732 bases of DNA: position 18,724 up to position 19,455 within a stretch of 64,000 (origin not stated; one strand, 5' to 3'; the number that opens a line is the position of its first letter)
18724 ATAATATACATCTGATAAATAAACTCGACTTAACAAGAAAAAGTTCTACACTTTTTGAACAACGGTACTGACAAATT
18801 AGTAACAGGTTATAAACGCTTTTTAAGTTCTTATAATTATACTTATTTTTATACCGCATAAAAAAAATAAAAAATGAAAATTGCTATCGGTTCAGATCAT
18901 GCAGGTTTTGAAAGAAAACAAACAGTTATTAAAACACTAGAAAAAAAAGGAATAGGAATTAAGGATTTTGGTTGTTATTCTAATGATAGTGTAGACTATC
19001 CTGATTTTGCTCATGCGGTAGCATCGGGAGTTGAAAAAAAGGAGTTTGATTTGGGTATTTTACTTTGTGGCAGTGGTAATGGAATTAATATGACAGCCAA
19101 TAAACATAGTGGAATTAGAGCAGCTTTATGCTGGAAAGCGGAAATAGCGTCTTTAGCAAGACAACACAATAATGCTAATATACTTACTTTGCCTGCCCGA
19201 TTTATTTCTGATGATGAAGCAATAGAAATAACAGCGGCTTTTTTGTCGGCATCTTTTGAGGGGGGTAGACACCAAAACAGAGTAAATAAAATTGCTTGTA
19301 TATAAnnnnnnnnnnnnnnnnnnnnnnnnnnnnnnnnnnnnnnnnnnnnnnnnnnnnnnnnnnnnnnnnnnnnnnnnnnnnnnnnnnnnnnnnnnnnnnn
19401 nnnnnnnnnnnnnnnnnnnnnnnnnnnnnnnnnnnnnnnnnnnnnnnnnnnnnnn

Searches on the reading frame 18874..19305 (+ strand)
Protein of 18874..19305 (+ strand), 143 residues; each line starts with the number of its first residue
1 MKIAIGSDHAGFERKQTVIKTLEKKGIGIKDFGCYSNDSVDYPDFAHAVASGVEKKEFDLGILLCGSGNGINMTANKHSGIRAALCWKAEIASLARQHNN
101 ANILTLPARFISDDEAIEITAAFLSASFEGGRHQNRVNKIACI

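Call 9: search_protein_families(library=pfam, proteins=[window:18874-19305:+], max_evalue=0.01)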
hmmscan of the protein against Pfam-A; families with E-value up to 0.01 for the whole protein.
window:18874-19305:+ (143 aa): 1 family
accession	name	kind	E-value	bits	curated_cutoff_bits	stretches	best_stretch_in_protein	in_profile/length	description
PF02502.23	LacAB_rpiB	-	2e-59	199.9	24.7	1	3-140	1-138/138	Ribose/Galactose Isomerase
